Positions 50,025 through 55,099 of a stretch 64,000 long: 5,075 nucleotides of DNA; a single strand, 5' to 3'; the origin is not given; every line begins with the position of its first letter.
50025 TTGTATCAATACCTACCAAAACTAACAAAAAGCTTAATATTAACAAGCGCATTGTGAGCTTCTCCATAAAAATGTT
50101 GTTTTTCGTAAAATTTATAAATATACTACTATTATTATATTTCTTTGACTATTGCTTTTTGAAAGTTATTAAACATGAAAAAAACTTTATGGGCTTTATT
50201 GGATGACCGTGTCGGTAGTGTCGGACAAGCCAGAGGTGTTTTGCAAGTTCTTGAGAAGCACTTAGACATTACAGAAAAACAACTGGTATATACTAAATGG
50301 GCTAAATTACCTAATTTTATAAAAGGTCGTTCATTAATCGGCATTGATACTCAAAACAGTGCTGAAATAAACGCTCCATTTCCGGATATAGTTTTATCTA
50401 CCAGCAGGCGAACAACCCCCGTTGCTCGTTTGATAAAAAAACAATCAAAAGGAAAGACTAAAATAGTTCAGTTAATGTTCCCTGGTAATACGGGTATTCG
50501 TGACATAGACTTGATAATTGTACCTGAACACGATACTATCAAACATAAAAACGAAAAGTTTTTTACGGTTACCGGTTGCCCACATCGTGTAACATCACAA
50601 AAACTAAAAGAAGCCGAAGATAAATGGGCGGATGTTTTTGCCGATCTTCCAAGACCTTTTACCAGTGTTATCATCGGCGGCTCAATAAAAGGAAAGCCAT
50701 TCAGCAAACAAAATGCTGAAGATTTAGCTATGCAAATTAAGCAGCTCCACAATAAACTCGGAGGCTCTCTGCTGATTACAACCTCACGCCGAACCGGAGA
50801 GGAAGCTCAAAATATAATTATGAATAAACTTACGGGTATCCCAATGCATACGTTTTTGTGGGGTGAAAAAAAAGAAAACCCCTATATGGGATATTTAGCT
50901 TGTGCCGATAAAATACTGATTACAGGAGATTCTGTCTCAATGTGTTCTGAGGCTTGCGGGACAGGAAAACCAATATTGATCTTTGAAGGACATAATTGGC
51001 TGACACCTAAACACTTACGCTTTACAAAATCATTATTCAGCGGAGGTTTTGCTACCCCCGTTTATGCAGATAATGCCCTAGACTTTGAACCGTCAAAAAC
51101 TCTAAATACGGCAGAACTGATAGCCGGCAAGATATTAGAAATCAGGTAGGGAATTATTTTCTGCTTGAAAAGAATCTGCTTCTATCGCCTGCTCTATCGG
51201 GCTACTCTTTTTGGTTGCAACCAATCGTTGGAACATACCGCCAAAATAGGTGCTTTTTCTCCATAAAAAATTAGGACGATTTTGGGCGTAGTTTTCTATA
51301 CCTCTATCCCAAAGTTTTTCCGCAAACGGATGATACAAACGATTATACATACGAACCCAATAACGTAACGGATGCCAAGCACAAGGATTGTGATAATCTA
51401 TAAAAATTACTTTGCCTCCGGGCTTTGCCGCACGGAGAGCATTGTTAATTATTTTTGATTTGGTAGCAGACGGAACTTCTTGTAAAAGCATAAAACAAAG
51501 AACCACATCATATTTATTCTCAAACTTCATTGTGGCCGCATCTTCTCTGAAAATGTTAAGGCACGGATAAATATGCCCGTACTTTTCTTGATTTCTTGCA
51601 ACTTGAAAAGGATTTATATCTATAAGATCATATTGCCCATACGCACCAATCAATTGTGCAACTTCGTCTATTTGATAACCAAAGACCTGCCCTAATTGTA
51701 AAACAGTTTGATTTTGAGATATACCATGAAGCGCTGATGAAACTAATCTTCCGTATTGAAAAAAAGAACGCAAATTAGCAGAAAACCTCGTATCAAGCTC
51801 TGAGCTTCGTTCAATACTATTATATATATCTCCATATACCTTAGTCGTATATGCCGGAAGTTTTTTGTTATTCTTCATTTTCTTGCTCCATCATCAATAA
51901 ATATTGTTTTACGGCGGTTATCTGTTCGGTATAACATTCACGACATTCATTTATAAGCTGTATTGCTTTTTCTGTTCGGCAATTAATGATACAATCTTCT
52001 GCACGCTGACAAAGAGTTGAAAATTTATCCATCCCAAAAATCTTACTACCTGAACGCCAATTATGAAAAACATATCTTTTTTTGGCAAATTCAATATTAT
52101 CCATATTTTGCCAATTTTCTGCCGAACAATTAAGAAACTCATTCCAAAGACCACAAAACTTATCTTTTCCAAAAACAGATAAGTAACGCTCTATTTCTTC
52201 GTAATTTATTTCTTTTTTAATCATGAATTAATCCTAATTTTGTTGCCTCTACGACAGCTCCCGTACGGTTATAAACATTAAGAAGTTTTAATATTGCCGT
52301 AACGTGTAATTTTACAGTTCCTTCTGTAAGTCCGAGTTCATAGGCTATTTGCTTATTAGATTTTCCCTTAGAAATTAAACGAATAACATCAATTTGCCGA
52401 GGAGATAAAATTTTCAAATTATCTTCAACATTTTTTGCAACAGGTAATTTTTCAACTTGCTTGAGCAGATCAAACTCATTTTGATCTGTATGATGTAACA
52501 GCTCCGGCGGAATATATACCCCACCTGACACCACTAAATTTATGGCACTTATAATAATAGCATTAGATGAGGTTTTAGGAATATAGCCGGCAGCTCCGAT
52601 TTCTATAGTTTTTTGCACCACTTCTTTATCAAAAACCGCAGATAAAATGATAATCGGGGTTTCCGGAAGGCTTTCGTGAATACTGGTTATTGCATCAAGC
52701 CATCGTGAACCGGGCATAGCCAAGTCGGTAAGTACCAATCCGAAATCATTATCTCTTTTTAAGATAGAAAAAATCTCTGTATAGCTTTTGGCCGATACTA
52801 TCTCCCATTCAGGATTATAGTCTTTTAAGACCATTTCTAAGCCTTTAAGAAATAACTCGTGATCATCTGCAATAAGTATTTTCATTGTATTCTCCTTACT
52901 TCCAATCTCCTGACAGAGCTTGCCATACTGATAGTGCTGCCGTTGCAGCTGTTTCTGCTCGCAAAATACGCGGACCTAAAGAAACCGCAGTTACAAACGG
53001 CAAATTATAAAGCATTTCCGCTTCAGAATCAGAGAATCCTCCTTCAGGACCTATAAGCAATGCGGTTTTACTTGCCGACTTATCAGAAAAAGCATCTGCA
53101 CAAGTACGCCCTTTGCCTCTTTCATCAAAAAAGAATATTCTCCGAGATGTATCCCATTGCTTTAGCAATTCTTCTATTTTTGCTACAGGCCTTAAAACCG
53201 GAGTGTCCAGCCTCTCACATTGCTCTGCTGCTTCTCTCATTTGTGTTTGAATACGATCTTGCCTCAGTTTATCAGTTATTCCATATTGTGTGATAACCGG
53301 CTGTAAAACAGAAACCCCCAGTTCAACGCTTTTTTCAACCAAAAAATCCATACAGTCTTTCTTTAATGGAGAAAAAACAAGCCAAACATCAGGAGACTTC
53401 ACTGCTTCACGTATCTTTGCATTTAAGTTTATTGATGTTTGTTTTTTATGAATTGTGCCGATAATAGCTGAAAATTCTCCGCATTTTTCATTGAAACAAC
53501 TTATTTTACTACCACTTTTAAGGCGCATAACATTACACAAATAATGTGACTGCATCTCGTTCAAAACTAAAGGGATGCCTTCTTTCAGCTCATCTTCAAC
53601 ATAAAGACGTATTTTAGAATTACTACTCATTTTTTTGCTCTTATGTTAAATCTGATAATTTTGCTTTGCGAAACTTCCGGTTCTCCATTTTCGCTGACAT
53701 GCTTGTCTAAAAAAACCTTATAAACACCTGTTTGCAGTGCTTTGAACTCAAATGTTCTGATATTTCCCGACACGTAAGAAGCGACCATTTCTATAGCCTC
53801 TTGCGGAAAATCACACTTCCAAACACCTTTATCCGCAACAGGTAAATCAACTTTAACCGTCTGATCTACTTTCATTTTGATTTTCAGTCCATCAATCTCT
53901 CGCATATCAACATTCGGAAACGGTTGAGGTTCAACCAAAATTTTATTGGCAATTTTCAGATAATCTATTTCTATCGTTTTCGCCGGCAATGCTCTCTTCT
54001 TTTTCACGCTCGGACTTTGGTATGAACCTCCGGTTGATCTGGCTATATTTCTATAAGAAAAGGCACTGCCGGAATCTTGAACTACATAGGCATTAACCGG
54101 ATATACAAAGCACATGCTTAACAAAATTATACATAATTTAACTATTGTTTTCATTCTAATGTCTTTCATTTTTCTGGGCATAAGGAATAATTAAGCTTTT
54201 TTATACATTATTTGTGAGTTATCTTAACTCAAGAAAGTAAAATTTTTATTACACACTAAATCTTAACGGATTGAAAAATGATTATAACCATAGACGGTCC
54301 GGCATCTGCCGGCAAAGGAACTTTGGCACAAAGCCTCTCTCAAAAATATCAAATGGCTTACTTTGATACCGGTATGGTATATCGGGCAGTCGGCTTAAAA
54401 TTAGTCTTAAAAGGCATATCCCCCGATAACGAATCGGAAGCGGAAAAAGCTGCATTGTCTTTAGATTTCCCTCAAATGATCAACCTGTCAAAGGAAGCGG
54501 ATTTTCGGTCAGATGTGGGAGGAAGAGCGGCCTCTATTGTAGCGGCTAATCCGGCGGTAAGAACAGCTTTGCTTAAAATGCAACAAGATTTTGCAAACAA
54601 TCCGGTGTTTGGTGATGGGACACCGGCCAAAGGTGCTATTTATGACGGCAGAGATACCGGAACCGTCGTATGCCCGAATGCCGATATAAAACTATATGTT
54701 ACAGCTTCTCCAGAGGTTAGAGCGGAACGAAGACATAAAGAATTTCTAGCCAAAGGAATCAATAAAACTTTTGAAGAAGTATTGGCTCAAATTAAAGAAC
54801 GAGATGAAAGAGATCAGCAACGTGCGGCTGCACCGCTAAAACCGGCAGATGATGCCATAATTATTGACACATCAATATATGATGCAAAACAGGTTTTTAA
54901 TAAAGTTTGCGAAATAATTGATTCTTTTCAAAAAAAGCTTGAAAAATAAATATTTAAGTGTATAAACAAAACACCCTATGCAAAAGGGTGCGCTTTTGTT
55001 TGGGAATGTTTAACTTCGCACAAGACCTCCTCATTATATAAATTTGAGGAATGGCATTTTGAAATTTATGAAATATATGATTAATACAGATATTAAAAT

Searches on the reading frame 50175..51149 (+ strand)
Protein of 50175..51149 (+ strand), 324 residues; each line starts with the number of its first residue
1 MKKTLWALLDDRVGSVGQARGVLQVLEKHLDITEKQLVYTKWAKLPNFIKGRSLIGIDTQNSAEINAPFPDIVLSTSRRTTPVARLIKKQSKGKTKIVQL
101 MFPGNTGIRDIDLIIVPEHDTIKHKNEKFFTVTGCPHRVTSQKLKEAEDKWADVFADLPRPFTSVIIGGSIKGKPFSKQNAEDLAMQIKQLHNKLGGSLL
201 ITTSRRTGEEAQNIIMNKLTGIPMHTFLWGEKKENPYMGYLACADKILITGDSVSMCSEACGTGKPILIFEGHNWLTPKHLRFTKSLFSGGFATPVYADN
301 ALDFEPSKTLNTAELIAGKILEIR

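Call 97: search_protein_families(library=pfam, proteins=[window:50175-51149:+], max_evalue=0.00001)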
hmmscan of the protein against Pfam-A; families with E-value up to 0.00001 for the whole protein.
window:50175-51149:+ (324 aa): 1 family
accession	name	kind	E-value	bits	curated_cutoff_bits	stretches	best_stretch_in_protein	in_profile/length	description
PF06258.17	Mito_fiss_Elm1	-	7.4e-71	239.2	27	1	14-322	2-302/304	Mitochondrial fission ELM1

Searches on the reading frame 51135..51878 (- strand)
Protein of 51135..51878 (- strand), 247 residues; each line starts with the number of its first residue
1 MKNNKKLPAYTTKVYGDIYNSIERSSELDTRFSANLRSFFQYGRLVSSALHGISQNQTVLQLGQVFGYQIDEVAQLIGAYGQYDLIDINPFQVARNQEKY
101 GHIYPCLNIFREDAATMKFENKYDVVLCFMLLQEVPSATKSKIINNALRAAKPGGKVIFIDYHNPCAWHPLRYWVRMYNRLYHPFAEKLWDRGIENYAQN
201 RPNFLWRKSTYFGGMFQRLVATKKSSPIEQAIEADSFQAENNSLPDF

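Call 98: search_protein_families(library=pfam, proteins=[window:51135-51878:-], max_evalue=0.00001)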
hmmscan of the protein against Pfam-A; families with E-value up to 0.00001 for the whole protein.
window:51135-51878:- (247 aa): 5 families
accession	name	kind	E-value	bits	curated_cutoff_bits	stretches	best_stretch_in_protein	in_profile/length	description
PF13649.12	Methyltransf_25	-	1.1e-09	39.2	27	1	59-155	1-97/97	Methyltransferase domain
PF08242.18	Methyltransf_12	-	1.1e-08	36.2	30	1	67-156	8-97/98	Methyltransferase domain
PF08241.18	Methyltransf_11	-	1.5e-07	32.4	21.2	1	66-159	7-95/95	Methyltransferase domain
PF13847.12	Methyltransf_31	-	3.6e-07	30.4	27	1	54-163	2-113/145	Methyltransferase domain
PF13489.12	Methyltransf_23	-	5.7e-06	26.6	27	1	82-171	46-128/164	Methyltransferase domain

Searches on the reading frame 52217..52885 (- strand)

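Call 98: search_protein_families(library=pfam, proteins=[window:52217-52885:-], max_evalue=0.00001)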
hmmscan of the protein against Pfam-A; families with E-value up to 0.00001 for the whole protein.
window:52217-52885:- (222 aa): 2 families
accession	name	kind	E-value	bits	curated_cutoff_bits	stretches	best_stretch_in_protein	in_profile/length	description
PF00072.30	Response_reg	-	8.3e-19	68.2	30.2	1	3-115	1-110/111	Response regulator receiver domain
PF00196.25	GerE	-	2.4e-17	62.7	23.5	1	159-213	2-56/57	Bacterial regulatory proteins, luxR family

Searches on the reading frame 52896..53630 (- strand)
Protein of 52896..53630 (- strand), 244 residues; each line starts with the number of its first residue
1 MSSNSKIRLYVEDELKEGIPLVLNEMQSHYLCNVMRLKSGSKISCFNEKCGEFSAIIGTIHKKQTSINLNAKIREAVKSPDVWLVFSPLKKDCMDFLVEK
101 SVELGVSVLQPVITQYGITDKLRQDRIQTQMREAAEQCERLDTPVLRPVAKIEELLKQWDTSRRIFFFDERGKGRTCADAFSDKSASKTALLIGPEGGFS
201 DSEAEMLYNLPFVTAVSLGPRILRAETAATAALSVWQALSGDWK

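Call 98: search_protein_families(library=pfam, proteins=[window:52896-53630:-], max_evalue=0.00001)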
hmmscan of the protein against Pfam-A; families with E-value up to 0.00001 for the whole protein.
window:52896-53630:- (244 aa): 2 families
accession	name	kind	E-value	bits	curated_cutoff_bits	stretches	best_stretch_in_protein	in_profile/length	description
PF04452.19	Methyltrans_RNA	-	1.6e-41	142.1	23.9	1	79-237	3-165/165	RNA methyltransferase domain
PF20260.4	PUA_4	-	3.1e-08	34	23.9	1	27-64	5-42/48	RNA methyltransferase PUA domain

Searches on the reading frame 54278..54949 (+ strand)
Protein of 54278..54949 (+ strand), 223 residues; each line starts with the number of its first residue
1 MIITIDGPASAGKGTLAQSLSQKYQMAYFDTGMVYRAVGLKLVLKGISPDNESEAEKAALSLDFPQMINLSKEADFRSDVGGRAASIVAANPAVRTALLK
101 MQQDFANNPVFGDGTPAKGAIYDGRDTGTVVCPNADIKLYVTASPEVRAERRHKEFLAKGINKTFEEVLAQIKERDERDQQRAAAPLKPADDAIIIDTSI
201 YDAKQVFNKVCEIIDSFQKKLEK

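Call 98: search_protein_families(library=pfam, proteins=[window:54278-54949:+], max_evalue=0.00001)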
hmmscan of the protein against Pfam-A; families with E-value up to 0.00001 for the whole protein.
window:54278-54949:+ (223 aa): 2 families
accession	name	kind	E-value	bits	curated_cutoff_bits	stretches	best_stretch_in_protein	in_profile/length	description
PF02224.24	Cytidylate_kin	-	4.4e-56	190.4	26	1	3-215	1-210/211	Cytidylate kinase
PF13189.12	Cytidylate_kin2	-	1.8e-07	32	28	1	2-182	1-153/176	Cytidylate kinase-like family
